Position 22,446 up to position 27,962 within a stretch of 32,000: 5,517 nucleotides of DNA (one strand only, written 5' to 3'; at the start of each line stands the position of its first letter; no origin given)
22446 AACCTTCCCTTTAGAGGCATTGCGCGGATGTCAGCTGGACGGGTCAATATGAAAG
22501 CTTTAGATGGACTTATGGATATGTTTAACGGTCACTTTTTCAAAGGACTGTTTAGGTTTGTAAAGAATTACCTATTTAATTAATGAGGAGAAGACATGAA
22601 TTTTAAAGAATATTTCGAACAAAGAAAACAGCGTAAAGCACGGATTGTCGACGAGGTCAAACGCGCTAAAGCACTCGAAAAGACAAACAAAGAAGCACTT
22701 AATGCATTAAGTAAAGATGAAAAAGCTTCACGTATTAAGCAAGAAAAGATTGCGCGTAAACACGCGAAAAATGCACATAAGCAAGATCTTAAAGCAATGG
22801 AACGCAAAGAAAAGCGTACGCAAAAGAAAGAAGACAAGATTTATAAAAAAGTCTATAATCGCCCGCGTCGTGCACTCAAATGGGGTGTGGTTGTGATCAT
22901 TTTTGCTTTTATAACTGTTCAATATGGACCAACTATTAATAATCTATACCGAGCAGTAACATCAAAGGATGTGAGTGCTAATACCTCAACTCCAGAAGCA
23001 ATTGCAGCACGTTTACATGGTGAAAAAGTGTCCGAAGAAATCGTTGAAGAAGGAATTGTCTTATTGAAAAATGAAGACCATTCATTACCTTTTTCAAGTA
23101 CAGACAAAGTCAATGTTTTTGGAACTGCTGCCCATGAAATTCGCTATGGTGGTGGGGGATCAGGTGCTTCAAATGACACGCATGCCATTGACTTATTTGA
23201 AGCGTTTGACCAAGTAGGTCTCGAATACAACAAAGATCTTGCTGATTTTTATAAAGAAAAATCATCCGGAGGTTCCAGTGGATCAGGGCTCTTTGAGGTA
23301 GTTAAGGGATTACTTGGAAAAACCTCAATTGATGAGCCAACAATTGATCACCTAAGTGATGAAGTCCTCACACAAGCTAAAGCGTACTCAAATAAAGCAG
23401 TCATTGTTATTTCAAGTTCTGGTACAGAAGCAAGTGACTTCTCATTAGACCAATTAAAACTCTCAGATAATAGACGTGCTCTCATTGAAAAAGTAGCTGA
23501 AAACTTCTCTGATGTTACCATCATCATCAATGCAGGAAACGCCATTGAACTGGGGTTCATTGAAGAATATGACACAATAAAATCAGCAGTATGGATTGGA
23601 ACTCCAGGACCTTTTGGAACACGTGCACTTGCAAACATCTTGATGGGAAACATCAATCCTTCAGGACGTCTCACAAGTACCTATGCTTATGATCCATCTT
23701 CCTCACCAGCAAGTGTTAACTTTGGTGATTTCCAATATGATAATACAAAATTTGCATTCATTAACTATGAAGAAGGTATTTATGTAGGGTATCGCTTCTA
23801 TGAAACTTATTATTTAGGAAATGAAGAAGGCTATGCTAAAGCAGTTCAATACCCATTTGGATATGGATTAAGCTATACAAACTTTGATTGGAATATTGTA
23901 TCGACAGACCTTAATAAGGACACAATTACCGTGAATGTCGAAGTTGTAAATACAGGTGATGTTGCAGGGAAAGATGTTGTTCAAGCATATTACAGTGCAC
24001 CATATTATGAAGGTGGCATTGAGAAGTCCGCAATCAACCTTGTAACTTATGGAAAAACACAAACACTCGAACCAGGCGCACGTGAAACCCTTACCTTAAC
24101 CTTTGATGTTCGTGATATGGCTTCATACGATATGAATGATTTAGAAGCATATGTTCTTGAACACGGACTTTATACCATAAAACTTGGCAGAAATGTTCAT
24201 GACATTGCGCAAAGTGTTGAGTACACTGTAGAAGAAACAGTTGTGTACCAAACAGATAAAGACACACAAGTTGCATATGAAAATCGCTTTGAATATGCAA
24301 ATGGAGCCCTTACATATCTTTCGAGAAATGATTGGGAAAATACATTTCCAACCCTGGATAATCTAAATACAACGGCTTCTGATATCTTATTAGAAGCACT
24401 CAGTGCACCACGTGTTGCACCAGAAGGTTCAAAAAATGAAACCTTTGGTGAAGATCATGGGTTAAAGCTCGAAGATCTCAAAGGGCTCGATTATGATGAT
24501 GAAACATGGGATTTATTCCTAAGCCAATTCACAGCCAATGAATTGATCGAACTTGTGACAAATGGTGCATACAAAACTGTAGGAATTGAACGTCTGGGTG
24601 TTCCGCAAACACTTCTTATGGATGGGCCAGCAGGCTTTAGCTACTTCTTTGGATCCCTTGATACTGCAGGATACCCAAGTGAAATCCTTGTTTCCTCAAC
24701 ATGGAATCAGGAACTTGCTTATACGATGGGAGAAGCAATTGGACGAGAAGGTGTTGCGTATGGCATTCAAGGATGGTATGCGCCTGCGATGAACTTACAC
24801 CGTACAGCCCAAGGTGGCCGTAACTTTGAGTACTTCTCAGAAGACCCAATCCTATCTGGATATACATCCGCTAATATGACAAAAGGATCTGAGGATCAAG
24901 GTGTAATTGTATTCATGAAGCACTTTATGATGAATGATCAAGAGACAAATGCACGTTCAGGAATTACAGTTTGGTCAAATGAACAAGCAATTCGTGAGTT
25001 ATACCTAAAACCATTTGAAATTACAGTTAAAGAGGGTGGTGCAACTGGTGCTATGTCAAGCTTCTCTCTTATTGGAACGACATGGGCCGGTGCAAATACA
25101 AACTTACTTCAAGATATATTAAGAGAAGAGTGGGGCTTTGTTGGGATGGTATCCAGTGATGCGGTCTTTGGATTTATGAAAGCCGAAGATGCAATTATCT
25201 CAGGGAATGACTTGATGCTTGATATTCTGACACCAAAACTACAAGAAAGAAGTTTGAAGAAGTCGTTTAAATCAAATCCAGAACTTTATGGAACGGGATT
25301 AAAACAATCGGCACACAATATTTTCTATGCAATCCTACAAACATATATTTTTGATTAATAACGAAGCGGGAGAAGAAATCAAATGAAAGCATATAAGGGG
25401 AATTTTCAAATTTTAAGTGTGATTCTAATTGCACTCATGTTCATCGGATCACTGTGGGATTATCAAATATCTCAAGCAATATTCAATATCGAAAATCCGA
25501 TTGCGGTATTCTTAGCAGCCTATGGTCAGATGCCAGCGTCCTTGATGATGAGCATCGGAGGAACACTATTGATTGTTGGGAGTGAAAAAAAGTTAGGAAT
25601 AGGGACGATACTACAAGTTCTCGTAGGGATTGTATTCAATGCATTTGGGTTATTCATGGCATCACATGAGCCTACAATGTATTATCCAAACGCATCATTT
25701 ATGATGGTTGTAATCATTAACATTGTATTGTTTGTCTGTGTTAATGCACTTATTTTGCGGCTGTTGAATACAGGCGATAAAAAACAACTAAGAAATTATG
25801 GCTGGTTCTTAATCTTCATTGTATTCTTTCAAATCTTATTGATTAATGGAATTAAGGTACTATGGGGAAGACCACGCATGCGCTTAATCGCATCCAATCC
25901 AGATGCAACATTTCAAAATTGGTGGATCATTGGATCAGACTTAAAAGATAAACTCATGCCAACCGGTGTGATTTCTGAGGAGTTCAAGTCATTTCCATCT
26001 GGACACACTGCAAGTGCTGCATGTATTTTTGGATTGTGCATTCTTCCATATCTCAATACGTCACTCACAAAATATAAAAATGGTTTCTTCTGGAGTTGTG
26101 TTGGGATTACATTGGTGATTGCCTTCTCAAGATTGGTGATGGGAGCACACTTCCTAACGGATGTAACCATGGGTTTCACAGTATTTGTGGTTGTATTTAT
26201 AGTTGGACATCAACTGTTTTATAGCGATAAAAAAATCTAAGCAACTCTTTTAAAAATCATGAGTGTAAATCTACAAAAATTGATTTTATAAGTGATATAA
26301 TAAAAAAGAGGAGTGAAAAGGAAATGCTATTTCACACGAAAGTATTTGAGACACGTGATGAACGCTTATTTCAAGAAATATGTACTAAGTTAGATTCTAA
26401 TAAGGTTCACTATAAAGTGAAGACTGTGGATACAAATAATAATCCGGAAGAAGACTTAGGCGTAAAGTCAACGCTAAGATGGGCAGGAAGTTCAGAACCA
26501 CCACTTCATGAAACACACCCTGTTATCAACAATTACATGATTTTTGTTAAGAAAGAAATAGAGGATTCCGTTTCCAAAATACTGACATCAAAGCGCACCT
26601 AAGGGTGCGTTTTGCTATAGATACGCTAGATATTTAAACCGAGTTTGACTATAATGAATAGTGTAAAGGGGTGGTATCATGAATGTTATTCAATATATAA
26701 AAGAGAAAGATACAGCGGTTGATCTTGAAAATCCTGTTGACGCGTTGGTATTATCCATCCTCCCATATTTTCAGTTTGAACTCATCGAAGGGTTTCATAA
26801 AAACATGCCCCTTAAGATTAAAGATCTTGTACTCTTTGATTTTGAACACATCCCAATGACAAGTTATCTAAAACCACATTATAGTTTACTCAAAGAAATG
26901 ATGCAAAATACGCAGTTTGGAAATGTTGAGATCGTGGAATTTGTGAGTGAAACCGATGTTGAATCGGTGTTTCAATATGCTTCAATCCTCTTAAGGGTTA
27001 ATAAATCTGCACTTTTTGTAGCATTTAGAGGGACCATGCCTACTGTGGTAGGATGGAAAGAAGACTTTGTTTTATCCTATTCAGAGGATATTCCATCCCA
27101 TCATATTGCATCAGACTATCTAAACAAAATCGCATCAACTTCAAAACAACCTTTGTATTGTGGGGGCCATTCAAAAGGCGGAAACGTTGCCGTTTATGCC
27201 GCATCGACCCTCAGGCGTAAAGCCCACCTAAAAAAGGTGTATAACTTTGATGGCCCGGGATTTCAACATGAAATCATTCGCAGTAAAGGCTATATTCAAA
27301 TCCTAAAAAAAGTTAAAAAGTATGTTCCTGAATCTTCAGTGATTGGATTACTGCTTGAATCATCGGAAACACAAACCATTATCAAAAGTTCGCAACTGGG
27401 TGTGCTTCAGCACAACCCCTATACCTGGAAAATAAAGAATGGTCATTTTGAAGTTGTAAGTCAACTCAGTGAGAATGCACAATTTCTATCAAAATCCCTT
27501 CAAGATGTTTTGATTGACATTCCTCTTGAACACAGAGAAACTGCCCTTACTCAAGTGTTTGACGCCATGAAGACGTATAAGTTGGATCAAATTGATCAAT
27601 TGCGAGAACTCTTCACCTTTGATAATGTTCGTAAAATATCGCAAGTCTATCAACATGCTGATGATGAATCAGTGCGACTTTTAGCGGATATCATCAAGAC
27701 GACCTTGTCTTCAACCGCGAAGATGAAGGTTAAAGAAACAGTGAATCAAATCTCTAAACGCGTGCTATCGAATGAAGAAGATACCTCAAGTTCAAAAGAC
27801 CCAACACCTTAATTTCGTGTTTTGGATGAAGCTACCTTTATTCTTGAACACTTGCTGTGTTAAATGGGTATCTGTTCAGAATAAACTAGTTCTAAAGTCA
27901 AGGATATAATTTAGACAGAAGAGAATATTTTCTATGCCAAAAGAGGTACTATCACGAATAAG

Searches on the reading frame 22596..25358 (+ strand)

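Call 13: search_protein_families(library=pfam, proteins=[window:22596-25358:+], max_evalue=0.001)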
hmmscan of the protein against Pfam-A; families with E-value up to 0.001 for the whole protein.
window:22596-25358:+ (920 aa): 3 families
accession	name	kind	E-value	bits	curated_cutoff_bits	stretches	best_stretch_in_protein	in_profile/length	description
PF01915.27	Glyco_hydro_3_C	-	8.5e-32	111.2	31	1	154-399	1-200/200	Glycosyl hydrolase family 3 C-terminal domain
PF00933.27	Glyco_hydro_3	-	7.3e-28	98.3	27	1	649-862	43-256/316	Glycosyl hydrolase family 3 N terminal domain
PF14310.12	Fn3-like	-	5.1e-09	36.6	25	1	460-533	1-70/71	Fibronectin type III-like domain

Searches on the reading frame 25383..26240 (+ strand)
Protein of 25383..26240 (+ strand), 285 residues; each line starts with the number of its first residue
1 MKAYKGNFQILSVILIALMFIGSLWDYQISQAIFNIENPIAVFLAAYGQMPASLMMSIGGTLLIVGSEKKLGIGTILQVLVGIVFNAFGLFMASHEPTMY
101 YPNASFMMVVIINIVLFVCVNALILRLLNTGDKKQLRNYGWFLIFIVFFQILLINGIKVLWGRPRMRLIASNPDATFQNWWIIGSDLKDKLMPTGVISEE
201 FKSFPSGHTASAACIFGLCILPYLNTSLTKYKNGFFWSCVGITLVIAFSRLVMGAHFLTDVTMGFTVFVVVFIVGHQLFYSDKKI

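Call 13: search_protein_families(library=pfam, proteins=[window:25383-26240:+], max_evalue=0.001)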
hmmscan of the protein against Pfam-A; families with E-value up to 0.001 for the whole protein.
window:25383-26240:+ (285 aa): 2 families
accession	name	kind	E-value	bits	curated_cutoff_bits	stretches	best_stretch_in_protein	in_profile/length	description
PF01569.27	PAP2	-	9.5e-17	61.4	27.2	1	141-279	3-125/130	PAP2 superfamily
PF14378.12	PAP2_3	-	2.6e-07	31.1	27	1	98-273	22-189/190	PAP2 superfamily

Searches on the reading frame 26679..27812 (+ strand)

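Call 13: search_protein_families(library=pfam, proteins=[window:26679-27812:+], max_evalue=0.001)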
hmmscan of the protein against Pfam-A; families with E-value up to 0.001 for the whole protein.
window:26679-27812:+ (377 aa): 1 family
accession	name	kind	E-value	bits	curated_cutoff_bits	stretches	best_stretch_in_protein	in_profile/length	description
PF11187.14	Mbeg1-like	-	6.4e-70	235.5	21.1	1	74-295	1-224/224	Mbeg1-like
